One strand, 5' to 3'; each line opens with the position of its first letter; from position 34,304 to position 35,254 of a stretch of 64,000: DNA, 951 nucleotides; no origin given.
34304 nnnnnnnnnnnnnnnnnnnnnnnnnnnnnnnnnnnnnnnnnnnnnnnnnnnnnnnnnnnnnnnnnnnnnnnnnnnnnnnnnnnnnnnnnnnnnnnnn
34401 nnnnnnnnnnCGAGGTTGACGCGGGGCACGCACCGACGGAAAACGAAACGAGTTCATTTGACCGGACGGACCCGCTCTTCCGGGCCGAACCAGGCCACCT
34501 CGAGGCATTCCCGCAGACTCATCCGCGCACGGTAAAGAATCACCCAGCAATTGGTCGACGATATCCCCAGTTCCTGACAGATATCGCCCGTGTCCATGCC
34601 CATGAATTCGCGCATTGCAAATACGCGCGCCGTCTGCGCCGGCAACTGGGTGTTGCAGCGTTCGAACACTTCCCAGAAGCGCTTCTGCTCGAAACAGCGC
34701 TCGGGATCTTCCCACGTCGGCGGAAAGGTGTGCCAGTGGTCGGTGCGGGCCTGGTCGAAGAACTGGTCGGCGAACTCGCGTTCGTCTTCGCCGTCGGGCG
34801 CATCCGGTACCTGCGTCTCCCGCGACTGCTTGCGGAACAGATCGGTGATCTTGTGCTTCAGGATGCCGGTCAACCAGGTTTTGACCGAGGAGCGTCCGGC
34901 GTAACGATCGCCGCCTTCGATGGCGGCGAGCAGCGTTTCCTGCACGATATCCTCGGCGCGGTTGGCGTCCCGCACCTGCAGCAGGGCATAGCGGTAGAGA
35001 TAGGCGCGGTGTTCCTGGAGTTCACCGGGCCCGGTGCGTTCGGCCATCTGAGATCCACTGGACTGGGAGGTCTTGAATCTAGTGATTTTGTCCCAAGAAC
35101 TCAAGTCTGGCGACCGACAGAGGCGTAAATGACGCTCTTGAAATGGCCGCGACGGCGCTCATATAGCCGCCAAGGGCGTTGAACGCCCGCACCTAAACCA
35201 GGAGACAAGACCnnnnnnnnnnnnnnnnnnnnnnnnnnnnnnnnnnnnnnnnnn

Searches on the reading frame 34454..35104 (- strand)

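Call 9: search_protein_families(library=pfam, proteins=[window:34454-35104:-])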
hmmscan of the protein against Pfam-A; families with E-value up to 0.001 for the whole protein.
window:34454-35104:- (216 aa): 3 families
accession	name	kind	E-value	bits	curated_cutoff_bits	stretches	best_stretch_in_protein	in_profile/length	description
PF04542.20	Sigma70_r2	-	1.2e-14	54.2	24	1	30-95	3-70/71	Sigma-70 region 2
PF08281.18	Sigma70_r4_2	-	3.7e-10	39.7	25.7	1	148-197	5-54/54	Sigma-70, region 4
PF22029.2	PhyR_sigma2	-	0.00016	22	27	1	31-78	3-50/55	Sigma2 domain of PhyR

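Call 31: search_protein_families(library=ncbifam, proteins=[window:34454-35104:-], max_evalue=0.00001)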
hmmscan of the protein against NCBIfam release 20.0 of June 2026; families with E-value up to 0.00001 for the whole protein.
window:34454-35104:- (216 aa): 55 families (the best 25 are shown)
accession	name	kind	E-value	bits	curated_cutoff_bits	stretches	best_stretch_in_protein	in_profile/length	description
TIGR02943.1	Sig70_famx1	hypoth_equivalog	5.7e-71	238.2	162.2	1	26-209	5-187/188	RNA polymerase sigma-70 factor, TIGR02943 family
NF008892.0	PRK11924.2-1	equivalog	1.6e-66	223.8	291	1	24-211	17-203/203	RNA polymerase sigma factor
NF009173.0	PRK12520.1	equivalog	7.9e-66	221.4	255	1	27-210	6-188/191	RNA polymerase sigma factor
NF009184.0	PRK12532.1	equivalog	3.5e-62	209.7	276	1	28-211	10-194/195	RNA polymerase sigma factor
NF009196.0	PRK12544.1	equivalog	7.6e-57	192.1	287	1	26-211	21-206/208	RNA polymerase factor sigma-70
NF009182.0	PRK12530.1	subfamily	2.1e-50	170.9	264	1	25-208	11-191/193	RNA polymerase sigma factor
NF009197.0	PRK12545.1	equivalog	3.1e-44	151.2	336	1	25-202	10-188/201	RNA polymerase factor sigma-70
NF058625.1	sigma_PG0214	equivalog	4.2e-21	75.4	130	2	132-201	92-161/170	GFO_1088 family ECF-type sigma factor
TIGR02937.1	sigma70-ECF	superfamily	5.5e-21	74.9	42.9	1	30-201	8-165/165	sigma-70 family RNA polymerase sigma factor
NF008888.0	PRK11922.1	equivalog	1.2e-20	74.1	204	1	29-202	36-197/231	RNA polymerase sigma factor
NF009166.1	PRK12513.1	equivalog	5.3e-19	68.7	206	1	30-186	29-171/193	RNA polymerase sigma factor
TIGR02985.1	Sig70_bacteroi1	subfamily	2.5e-18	66.8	126.4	1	31-200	9-161/162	RNA polymerase sigma-70 factor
TIGR02989.1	Sig-70_gvs1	subfamily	5.9e-18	65.3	124.55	1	29-201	7-158/158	RNA polymerase sigma-70 factor, Rhodopirellula/Verrucomicrobium family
TIGR02950.1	SigM_subfam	subfamily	2.1e-17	63.4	147.95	1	30-100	7-76/159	RNA polymerase sigma factor, SigM family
TIGR02959.1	SigZ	equivalog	4e-15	56.1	168.65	1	30-103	2-75/170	RNA polymerase sigma factor SigZ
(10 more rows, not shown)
